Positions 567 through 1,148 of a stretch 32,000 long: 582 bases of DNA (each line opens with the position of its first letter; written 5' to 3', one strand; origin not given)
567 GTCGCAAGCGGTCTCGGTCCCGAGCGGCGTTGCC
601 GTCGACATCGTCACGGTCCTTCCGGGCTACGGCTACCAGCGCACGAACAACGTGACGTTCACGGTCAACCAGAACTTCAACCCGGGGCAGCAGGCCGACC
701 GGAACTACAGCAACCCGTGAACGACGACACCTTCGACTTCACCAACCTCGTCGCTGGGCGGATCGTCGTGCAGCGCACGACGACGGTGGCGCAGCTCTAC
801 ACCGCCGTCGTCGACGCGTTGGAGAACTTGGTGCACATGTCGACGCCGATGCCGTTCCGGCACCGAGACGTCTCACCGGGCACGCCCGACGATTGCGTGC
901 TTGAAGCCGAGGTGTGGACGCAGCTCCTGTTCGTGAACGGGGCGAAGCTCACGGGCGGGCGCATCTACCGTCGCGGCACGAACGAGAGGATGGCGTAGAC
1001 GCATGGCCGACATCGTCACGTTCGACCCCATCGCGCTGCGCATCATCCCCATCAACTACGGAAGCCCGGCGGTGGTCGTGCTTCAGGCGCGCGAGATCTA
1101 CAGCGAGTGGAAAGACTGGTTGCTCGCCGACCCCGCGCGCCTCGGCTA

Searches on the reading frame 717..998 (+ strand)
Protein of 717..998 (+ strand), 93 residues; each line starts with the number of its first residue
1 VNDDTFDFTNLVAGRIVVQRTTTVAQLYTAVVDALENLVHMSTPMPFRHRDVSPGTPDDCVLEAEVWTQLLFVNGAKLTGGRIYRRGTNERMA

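Call 24: find_encoding_contigs(protein=window:717-998:+, flank=10000, max_places=4)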
Protein window:717-998:+ (93 aa): 2 contigs read that carry it; 2 places shown.
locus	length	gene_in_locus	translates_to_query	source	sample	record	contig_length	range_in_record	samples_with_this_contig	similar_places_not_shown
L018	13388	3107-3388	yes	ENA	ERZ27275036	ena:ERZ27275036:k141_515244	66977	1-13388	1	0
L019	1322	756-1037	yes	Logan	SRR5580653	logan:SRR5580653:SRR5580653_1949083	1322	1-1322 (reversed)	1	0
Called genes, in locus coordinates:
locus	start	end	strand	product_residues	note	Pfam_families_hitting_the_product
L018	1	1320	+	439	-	?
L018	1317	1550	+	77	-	-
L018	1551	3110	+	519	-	-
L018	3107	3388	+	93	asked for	-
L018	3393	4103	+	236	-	-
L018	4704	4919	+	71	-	-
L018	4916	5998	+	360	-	PF04586:Peptidase_S78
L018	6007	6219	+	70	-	-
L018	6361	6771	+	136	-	-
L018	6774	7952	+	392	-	PF25209:Phage_capsid_4 (weak)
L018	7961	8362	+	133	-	-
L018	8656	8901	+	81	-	-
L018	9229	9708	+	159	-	PF07030:Phage_Mu_Gp36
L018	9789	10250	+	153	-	-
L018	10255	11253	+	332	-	PF01833:TIG (weak)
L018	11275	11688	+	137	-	-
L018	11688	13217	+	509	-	PF17481:Phage_sheath_domII (weak)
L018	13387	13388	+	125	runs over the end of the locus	-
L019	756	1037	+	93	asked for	-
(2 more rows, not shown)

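Call 78: search_protein_families(library=pfam, proteins=[L018:1-1320:+, L018:1317-1550:+, L018:1551-3110:+, L018:3393-4103:+, L018:4704-4919:+], max_evalue=0.05)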
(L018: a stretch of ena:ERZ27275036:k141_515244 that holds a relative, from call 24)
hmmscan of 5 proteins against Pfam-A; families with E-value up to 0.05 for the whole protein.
L018:1-1320:+ (439 aa): 0 families

L018:1317-1550:+ (77 aa): 2 families
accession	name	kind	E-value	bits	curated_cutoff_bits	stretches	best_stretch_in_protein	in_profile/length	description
PF19211.5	CoV_NSP2_N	-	0.0037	17.4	29.7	1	5-48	125-169/204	Coronavirus replicase NSP2, N-terminal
PF09082.15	DUF1922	-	0.017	15.8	30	1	13-41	6-34/56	Domain of unknown function (DUF1922)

L018:1551-3110:+ (519 aa): 0 families

L018:3393-4103:+ (236 aa): 1 family
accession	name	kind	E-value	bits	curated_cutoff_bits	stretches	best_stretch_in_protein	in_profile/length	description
PF22746.1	SHOCT-like_DUF2089-C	-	0.023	14.7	27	1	176-193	10-27/32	SHOCT-like domain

L018:4704-4919:+ (71 aa): 0 families
